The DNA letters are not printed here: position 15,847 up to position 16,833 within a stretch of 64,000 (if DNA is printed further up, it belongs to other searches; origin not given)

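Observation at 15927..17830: Tandem duplicated type IV pilin cassette (two about 985-bp units, about 97% identical)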

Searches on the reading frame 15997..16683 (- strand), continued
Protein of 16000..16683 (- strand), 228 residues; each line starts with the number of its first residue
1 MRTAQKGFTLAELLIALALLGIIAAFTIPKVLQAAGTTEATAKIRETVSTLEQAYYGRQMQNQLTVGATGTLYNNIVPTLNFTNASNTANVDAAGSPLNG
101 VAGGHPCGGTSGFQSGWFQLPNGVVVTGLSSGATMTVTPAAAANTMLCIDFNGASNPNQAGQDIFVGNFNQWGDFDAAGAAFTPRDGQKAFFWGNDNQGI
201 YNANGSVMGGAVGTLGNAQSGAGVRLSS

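Call 29: find_encoding_contigs(protein=P0005, flank=6000, max_places=2)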
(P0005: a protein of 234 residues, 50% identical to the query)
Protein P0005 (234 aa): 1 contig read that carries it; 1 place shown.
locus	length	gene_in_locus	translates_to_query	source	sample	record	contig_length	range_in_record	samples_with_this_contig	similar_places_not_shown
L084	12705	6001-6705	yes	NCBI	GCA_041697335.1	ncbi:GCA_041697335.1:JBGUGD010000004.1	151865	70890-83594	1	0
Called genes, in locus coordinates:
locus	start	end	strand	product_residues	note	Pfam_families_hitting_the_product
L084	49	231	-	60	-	-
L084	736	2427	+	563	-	-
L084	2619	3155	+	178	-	-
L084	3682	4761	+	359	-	-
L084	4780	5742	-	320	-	PF11741:AMIN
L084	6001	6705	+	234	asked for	PF07963:N_methyl (weak)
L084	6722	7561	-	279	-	PF03437:BtpA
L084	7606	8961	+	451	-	PF00009:GTP_EFTU, PF01926:MMR_HSR1, PF02421:FeoB_N, PF04548:AIG1 (weak), PF00009:GTP_EFTU, PF02421:FeoB_N, PF01926:MMR_HSR1, PF14714:KH_dom-like, +6 more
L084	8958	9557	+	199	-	PF02660:G3P_acyltransf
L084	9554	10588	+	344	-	PF01210:NAD_Gly3P_dh_N, PF07479:NAD_Gly3P_dh_C, PF20618:GPD_NAD_C_bact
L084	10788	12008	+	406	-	PF00909:Ammonium_transp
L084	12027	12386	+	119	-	PF00543:P-II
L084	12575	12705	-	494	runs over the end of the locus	-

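Call 30: find_encoding_contigs(protein=P0017, flank=6000, max_places=2)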
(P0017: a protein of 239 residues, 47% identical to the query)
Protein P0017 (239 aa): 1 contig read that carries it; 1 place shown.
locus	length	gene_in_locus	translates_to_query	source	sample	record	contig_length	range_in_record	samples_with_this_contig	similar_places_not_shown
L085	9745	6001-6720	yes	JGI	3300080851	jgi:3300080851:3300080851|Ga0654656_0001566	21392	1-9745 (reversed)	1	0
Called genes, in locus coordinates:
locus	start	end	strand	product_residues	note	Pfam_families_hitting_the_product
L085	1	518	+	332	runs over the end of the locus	PF00226:DnaJ, PF01556:DnaJ_C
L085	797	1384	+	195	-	-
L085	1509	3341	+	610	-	-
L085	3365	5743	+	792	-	-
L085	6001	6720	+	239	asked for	PF07963:N_methyl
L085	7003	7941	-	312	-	PF00696:AA_kinase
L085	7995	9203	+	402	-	PF00266:Aminotran_5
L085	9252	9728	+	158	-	PF11068:YlqD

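Call 32: predict_structure(alignment_id=A2)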
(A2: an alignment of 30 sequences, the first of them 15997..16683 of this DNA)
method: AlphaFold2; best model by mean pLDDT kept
length: 228 residues; sequences in the alignment: 30
mean_pLDDT: 84.8   pTM: 0.79
mean pLDDT of the five models: 84.8, 84.0, 81.8, 79.1, 76.1
residues with pLDDT >= 90: 87; 70-90: 116; 50-70: 22; < 50: 3
segments of 3 or more residues with pLDDT < 50: 210-212
pLDDT, mean of each block of 10 residues (from residue 1): 69 86 84 89 95 95 92 94 88 80 76 87 93 86 89 86 90 79 81 87 79 58 85
secondary structure, 60 per line:
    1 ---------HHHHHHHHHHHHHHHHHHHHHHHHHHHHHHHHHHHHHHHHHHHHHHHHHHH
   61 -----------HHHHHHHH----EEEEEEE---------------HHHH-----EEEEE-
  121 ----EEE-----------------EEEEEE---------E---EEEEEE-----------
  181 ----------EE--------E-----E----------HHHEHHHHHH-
elements in order: H10-60 H72-79 E84-90 H106-109 E115-119 E125-127 E145-150 E164-169 H222-227

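Call 33: find_related_loci(query=A2, collection=metagenome_contigs, flank=4000)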
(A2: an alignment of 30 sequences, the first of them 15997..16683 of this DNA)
Query A2 (228 aa) in metagenome_contigs; peptide patterns used: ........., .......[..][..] (x = any residue, [..] = any of these).
600 stretches matched a pattern (row limit reached: there are more); 264 encode a relative of the query (tblastn E <= 1e-3); the best 80 are kept; 80 distinct loci.
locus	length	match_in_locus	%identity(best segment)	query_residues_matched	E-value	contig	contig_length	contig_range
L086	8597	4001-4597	36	1-175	3e-27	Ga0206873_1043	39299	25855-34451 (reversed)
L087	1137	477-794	39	2-107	4e-18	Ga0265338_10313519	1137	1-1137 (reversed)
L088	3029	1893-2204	36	1-107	1e-16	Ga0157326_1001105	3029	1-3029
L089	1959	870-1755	44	1-94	2e-15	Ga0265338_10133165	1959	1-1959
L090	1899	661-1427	35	1-127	2e-14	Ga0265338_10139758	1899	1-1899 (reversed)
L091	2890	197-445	42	7-92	4e-14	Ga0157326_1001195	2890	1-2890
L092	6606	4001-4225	51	6-77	5e-14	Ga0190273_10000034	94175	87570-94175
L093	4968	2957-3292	34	4-126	7e-14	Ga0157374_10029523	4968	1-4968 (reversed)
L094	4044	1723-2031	39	5-107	7e-14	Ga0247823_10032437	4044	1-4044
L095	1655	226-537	38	2-107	7e-14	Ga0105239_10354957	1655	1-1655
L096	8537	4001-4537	28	4-184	1e-13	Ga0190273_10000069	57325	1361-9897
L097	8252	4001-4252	38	7-93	2e-13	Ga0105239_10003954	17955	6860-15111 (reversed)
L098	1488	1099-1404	41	4-107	3e-13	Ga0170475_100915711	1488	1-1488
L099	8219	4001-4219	45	7-82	1e-12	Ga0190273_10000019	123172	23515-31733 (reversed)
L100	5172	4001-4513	27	2-165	1e-12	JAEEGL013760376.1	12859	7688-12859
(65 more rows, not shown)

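Call 35: fold_search(model_id=the predicted structure, library=pdb)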
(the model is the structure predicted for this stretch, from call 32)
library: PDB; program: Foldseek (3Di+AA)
matches with E <= 10: 12; with E <= 0.001: 0
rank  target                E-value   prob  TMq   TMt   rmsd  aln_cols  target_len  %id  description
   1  9iuf_A                3.6e-01  0.38  0.28  0.30   8.9       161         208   14  Cryo-EM structure of the type IVb pilus from enterotoxigenic Escherichia coli (released 2025-05-28)
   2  7o0e_G                4.0e+00  0.01  0.08  0.05  12.7        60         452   20  Crystal structure of GH30 (mutant E188A) complexed with aldotriuronic acid from Thermothelomyces thermophila. (released 2021-09-08)
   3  6mf6_A                4.5e+00  0.02  0.15  0.14  14.3       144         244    9  Crystal structure of budding yeast Cdc5 polo-box domain in complex with the Dbf4 polo-interacting region. (released 2020-02-19)
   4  3oh8                  4.5e+00  0.01  0.11  0.07   7.7        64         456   19  Crystal structure of the nucleoside-diphosphate sugar epimerase from Corynebacterium glutamicum. Northeast Structural Ge (released 2010-09-01)
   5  7dmp_A                5.5e+00  0.01  0.08  0.09  12.6        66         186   14  Mouse radial spoke complex (released 2021-07-21)
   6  4ld3_A                6.2e+00  0.01  0.08  0.10   9.7        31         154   32  Structural analysis of the microcephaly protein CPAP G-box domain suggests a role in centriole elongation. (released 2013-09-04)
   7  8j07_A                6.2e+00  0.01  0.08  0.08  12.0        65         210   15  96nm repeat of human respiratory doublet microtubule and associated axonemal complexes (released 2023-07-26)
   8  6mf4                  7.1e+00  0.01  0.12  0.12  17.2       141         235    6  Crystal structure of the polo-box domain of Cdc5 from budding yeast. (released 2020-02-19)
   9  3j5l_K                7.5e+00  0.01  0.13  0.19   9.7        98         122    9  Structure of the E. coli 50S subunit with ErmBL nascent chain (released 2014-03-26)
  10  8s70_D                8.0e+00  0.01  0.09  0.07  13.7        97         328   11  Cryo-EM structure of Pseudomonas aeruginosa recombinase A (RecA) in complex with ssDNA 72mer and ATPgS (released 2025-01-15)
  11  8yb7_G                8.5e+00  0.01  0.10  0.05  13.6        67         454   12  SARS-CoV-2 DMV nsp3-4 pore complex (consensus-pore, C3 symmetry) (released 2024-06-19)
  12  5lhx_A                9.1e+00  0.01  0.12  0.26  10.6        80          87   10  PB3 Domain of Drosophila melanogaster PLK4 (Sak) (released 2017-03-01)

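Call 36: find_encoding_contigs(protein=P0020, flank=5000, max_places=2)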
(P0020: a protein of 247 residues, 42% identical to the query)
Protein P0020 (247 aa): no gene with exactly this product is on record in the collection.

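Call 37: find_encoding_contigs(protein=P0018, flank=5000, max_places=2)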
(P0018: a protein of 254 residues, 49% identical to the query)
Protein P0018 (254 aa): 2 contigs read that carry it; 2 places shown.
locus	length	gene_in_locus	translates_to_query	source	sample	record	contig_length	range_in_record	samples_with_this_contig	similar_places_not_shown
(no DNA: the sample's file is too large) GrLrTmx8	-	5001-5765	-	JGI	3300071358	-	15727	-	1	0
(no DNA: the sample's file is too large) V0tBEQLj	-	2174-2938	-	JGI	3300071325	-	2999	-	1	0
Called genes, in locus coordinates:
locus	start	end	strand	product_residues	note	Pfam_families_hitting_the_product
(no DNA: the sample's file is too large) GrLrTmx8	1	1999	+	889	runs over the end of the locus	-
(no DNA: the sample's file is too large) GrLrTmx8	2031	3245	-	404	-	PF02684:LpxB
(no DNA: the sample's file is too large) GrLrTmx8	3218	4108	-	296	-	PF17930:LpxI_N, PF06230:LpxI_C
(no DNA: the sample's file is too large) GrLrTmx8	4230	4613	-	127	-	PF14325:DUF4383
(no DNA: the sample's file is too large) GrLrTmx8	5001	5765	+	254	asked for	PF07963:N_methyl (weak)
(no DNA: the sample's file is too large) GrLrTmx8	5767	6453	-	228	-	?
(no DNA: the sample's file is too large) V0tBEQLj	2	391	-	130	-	?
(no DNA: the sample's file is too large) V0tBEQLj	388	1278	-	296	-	PF17930:LpxI_N, PF06230:LpxI_C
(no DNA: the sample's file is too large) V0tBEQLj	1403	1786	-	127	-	PF14325:DUF4383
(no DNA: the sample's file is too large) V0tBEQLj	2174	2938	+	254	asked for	PF07963:N_methyl (weak)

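Call 43: search_solved_structures(query=A2, max_evalue=1)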
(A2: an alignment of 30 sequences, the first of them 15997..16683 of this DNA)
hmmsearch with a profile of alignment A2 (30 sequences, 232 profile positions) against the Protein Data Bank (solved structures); distinct sequences matched with E-value up to 1: 19.
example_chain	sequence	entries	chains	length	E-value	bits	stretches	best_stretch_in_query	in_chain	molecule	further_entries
9egp_A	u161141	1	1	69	1.1e-08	38.4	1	4-59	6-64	Geopilin domain 1 protein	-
7tgg_A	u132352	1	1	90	6.7e-08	35.8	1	4-58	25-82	Geopilin domain 1 protein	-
2m7g_A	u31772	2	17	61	1.2e-05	28.5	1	9-58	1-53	Geopilin domain 1 protein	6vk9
8qqj_J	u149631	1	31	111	9.1e-05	25.6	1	9-95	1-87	Type IV narrow pilus major component PilA5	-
8tj2_C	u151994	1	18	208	0.00013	25.1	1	9-59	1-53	Type IV major pilin protein PilA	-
9laa_A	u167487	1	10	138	0.00056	23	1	2-30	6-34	Type IV pilin protein PilA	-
3sok_A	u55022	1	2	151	0.00067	22.7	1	9-30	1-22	Fimbrial protein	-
6xxe_A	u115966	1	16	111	0.00069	22.7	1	9-82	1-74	Uncharacterized protein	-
9lab_B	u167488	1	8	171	0.00088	22.3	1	4-43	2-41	MSHA major pilin subunit MshA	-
1oqw_A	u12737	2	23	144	0.001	22.1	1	9-55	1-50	Fimbrial protein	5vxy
6xxd_A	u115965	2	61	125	0.0023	21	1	9-50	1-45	PilA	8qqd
5wda_A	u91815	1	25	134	0.0037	20.3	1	9-67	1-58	General secretion pathway protein G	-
8tum_e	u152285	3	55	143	0.0041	20.1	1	9-55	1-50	Type IV major pilin protein PilA | Pilin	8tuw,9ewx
8pfb_G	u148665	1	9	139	0.0048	19.9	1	9-77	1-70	Type IV pilin PilE1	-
8tob_GA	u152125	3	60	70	0.0087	19.1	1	10-39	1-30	Fimbrial protein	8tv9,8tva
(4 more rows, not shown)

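Call 52: predict_structure(alignment_id=A3)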
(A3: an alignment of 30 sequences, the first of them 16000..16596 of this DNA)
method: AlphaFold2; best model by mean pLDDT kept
length: 199 residues; sequences in the alignment: 30
mean_pLDDT: 86.5   pTM: 0.86
mean pLDDT of the five models: 86.5, 84.8, 83.7, 83.0, 81.0
residues with pLDDT >= 90: 93; 70-90: 88; 50-70: 15; < 50: 3
segments of 3 or more residues with pLDDT < 50: 182-184
pLDDT, mean of each block of 10 residues (from residue 1): 77 94 97 95 96 94 89 75 84 94 89 90 83 88 87 85 88 85 56 83
secondary structure, 60 per line:
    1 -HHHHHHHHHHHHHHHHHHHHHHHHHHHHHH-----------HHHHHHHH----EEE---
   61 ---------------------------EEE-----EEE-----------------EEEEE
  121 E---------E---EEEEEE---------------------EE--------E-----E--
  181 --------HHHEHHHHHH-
elements in order: H2-31 H43-50 E55-57 E88-90 E96-98 E116-121 E135-140 H193-198

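Call 55: fold_search(model_id=the predicted structure, library=pdb)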
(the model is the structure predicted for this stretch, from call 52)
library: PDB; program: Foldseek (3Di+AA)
matches with E <= 10: 59; with E <= 0.001: 0
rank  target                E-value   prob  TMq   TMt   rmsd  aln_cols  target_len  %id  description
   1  5fsc_B                1.7e+00  0.01  0.11  0.10  14.7       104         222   10  Structure of tectonin 2 from Laccaria bicolor in complex with allyl- alpha_4-methyl-mannoside (released 2017-03-29)
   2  8yb7_G                1.9e+00  0.03  0.11  0.06  13.1        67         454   10  SARS-CoV-2 DMV nsp3-4 pore complex (consensus-pore, C3 symmetry) (released 2024-06-19)
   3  5lhz_A                1.9e+00  0.01  0.09  0.19  14.0        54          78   13  PB3 Domain of Human PLK4 in Complex with Coiled-Coil Domain of STIL (released 2017-03-01)
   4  7vgm                  2.0e+00  0.02  0.13  0.06   9.3        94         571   13  Crystal structure of Phenylalanine hydroxylase from Bacillus cereus ATCC 14579 (released 2022-04-27)
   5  5fsb_A                2.1e+00  0.01  0.09  0.08  15.2        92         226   11  Structure of tectonin 2 from laccaria bicolor in complex with 2-o-methyl-methyl-seleno-beta-l-fucopyranoside (released 2017-03-29)
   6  8yax_C                2.3e+00  0.02  0.11  0.07  13.1        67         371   10  SARS-CoV-2 DMV nsp3-4 pore complex (full-pore) (released 2024-06-19)
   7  6xzm_A                2.4e+00  0.02  0.15  0.10   9.6       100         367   15  Arabidopsis UV-B photoreceptor UVR8 mutant D96N D107N W285A (released 2021-01-13)
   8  3fmo_A                4.2e+00  0.01  0.12  0.07  10.5       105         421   13  Crystal structure of the nucleoporin Nup214 in complex with the DEAD-box helicase Ddx19 (released 2009-05-19)
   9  6hqa_B                4.2e+00  0.01  0.10  0.05  12.0        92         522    8  Molecular structure of promoter-bound yeast TFIID (released 2018-11-21)
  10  5h3u_A                4.2e+00  0.00  0.10  0.04  15.3       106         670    8  Sm RNA bound to GEMIN5-WD (released 2016-12-28)
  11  4yyp_A                4.5e+00  0.01  0.12  0.24  10.9        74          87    8  Crystal structure of human PLK4-PB3 in complex with STIL-CC (released 2015-07-29)
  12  8yb7_C                4.5e+00  0.01  0.10  0.05  13.6        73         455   12  SARS-CoV-2 DMV nsp3-4 pore complex (consensus-pore, C3 symmetry) (released 2024-06-19)
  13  7o0e_G                4.5e+00  0.00  0.11  0.06  16.1        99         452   15  Crystal structure of GH30 (mutant E188A) complexed with aldotriuronic acid from Thermothelomyces thermophila. (released 2021-09-08)
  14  1mt6                  5.2e+00  0.00  0.09  0.07  13.0        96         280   10  Structure of histone H3 K4-specific methyltransferase SET7/9 with AdoHcy (released 2002-11-06)
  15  7a54_A                5.2e+00  0.00  0.12  0.07  16.1       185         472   11  Two copies of the catalytic domain of NanA sialidase from Streptococcus pneumoniae juxtaposed in the P212121 space gro (released 2020-11-18)
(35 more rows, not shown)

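Call 74: find_encoding_contigs(protein=P0121, flank=10000, max_places=2)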
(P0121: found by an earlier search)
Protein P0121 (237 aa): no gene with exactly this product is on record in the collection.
